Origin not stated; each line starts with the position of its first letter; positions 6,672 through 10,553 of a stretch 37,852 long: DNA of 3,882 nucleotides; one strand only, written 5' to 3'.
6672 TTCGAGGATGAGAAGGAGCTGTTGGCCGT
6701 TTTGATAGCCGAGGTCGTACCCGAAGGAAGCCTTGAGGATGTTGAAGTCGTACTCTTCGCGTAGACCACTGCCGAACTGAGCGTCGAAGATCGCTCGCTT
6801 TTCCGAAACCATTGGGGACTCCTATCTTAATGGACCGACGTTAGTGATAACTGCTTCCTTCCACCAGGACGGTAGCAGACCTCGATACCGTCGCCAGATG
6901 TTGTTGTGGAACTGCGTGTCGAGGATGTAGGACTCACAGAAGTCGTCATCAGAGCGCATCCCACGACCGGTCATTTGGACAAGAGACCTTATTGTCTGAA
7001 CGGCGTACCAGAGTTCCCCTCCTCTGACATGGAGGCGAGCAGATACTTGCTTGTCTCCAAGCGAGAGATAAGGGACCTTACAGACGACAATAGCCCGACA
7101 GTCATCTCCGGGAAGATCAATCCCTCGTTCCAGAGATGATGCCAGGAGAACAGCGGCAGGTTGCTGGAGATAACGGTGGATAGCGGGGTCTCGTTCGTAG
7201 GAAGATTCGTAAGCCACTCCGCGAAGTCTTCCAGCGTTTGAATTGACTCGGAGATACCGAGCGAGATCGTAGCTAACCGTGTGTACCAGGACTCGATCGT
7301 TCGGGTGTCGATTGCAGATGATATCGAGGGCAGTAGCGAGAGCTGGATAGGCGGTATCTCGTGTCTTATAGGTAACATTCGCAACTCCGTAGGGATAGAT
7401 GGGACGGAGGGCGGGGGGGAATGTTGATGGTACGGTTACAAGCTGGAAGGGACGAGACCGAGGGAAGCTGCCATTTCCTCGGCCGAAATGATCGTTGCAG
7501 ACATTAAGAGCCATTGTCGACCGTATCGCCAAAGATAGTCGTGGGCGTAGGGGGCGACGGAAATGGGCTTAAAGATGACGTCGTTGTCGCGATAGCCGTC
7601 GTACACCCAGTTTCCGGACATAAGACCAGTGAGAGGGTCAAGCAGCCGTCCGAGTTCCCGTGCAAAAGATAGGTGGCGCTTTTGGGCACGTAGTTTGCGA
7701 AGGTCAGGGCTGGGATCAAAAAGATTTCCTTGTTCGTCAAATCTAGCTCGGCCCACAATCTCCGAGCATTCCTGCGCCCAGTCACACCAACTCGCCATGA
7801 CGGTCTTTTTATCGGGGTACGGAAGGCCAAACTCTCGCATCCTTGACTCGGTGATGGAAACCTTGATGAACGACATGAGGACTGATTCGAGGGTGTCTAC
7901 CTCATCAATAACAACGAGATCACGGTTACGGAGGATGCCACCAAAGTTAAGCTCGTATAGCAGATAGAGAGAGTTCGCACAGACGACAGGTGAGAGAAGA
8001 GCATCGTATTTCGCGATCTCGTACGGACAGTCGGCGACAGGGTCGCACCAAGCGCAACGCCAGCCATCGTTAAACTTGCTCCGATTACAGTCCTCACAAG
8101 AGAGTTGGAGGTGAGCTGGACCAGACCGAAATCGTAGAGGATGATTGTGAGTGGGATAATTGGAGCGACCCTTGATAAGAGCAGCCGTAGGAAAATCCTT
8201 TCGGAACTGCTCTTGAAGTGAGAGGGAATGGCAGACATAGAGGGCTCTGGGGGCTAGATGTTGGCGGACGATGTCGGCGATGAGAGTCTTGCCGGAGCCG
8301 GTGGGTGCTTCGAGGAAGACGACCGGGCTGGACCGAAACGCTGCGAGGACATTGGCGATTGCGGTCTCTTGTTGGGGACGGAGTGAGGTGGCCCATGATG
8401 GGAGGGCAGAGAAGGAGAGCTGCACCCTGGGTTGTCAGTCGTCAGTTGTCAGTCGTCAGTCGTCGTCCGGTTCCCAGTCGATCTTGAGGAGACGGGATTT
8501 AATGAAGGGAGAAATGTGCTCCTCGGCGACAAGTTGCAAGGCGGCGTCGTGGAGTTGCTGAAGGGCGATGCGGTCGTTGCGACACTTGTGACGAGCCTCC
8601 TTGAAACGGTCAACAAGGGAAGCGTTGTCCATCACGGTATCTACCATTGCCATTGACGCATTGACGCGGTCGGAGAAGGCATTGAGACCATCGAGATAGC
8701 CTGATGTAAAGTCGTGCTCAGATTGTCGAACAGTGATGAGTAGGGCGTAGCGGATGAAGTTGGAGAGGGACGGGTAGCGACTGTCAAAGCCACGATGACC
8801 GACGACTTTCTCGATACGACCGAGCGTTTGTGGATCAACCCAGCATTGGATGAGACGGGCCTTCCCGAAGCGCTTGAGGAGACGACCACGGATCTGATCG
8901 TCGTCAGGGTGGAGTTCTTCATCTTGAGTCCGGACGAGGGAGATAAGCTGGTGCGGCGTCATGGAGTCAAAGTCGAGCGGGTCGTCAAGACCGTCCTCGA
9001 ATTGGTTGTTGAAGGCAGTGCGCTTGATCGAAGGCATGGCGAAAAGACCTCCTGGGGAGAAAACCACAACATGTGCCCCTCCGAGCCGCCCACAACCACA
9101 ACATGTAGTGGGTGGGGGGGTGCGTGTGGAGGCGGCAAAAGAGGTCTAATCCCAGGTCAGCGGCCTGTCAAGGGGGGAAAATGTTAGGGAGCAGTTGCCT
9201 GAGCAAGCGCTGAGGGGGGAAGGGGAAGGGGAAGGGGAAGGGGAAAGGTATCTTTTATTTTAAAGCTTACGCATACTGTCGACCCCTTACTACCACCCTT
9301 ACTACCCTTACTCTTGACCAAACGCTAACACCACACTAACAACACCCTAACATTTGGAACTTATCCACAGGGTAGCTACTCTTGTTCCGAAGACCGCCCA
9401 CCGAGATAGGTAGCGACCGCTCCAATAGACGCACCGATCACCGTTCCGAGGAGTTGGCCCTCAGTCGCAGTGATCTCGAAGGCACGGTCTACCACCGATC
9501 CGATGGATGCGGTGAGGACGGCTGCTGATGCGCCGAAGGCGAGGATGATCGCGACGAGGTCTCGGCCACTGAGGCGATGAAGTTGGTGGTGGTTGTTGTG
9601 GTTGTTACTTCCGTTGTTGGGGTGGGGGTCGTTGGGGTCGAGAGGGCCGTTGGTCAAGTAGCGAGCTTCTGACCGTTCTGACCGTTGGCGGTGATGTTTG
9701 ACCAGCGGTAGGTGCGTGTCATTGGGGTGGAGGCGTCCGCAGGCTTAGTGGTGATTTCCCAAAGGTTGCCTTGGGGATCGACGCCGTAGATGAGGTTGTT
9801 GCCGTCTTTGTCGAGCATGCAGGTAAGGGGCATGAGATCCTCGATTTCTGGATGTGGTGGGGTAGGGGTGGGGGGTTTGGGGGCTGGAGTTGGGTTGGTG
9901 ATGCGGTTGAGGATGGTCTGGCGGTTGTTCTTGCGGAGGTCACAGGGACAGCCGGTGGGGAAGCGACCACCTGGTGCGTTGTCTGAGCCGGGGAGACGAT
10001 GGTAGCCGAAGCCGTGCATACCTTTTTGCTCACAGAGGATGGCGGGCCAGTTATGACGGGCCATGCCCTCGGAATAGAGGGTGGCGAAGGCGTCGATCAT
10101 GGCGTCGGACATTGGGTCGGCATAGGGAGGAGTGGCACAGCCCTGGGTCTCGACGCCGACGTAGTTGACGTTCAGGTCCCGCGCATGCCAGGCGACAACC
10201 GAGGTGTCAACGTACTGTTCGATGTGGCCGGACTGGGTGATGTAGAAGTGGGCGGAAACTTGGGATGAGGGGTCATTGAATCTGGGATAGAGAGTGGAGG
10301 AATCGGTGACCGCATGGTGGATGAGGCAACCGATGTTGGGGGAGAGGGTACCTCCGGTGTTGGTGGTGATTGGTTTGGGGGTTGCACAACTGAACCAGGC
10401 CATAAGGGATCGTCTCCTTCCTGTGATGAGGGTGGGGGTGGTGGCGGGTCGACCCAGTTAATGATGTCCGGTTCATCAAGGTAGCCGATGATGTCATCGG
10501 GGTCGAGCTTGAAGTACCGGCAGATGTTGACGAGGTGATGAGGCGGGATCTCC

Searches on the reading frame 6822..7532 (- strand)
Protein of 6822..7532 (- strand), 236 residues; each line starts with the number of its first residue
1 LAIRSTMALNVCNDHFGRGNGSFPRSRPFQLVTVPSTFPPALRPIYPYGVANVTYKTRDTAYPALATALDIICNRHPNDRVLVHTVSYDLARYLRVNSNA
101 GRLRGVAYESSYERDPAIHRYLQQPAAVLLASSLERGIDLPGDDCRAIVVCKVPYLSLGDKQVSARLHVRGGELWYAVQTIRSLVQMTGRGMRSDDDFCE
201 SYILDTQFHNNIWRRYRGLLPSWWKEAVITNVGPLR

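Call 66: search_protein_families(library=pfam, proteins=[window:6822-7532:-], max_evalue=0.05)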
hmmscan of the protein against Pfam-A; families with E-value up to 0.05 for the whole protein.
window:6822-7532:- (236 aa): 2 families
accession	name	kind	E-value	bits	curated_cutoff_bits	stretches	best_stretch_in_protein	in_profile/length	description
PF13307.12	Helicase_C_2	-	9.7e-21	75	25.3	1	74-226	6-169/170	Helicase C-terminal domain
PF00271.37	Helicase_C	-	0.0057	17.3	23.5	1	69-193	7-108/110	Helicase conserved C-terminal domain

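Call 67: search_protein_families(library=phrogs, proteins=[window:6822-7532:-], max_evalue=0.01)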
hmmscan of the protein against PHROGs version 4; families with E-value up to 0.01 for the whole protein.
window:6822-7532:- (236 aa): 2 families
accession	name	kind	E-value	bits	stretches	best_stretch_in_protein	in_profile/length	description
phrog_2488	-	DNA, RNA and nucleotide metabolism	1.8e-38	133.7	1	31-229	379-577/579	DNA helicase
phrog_16128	-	unknown function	0.00019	20.8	1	135-205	402-470/827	-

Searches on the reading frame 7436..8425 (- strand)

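Call 24: search_protein_families(library=phrogs, proteins=[window:7436-8425:-], max_evalue=0.001)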
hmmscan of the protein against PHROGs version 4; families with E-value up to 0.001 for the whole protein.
window:7436-8425:- (329 aa): 3 families
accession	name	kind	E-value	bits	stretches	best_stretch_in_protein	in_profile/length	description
phrog_2488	-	DNA, RNA and nucleotide metabolism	1.2e-31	111.2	1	15-325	19-373/579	DNA helicase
phrog_16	-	DNA, RNA and nucleotide metabolism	2.2e-09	37.1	1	14-178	272-387/986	DNA helicase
phrog_6819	-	DNA, RNA and nucleotide metabolism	0.00021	20.9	1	14-79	20-82/645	Holliday junction branch migration helicase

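Call 25: search_protein_families(library=pfam, proteins=[window:7436-8425:-], max_evalue=0.01)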
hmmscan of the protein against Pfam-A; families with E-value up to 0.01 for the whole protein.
window:7436-8425:- (329 aa): 2 families
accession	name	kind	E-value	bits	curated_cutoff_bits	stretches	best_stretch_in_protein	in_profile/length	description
PF04851.21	ResIII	-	1.6e-08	35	22.5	1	14-79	3-74/164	Type III restriction enzyme, res subunit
PF00270.35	DEAD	-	4.6e-08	33.4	26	1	17-78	2-65/167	DEAD/DEAH box helicase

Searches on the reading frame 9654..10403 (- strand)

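Call 24: search_protein_families(library=phrogs, proteins=[window:9654-10403:-], max_evalue=0.001)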
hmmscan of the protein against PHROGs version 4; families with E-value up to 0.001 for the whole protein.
window:9654-10403:- (249 aa): 6 families
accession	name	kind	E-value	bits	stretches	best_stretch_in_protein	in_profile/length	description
phrog_1493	-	lysis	6e-19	69.5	1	14-204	25-199/394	endolysin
phrog_19265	-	unknown function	1.4e-13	52.2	1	27-169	28-157/293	-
phrog_7698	-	lysis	2.8e-09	38.2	1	27-185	28-169/316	endolysin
phrog_14048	-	lysis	2.2e-08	35.2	1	15-167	21-168/305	endolysin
phrog_833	-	lysis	1.6e-07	32.3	1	22-122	29-132/294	endolysin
phrog_1794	-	lysis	5e-05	23.9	1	14-82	48-119/336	amidase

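Call 25: search_protein_families(library=pfam, proteins=[window:9654-10403:-], max_evalue=0.01)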
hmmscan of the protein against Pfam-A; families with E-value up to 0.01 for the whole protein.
window:9654-10403:- (249 aa): 1 family
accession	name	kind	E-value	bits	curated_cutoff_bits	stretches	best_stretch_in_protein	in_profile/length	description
PF01510.30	Amidase_2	-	9.3e-17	62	26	1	27-120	9-111/131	N-acetylmuramoyl-L-alanine amidase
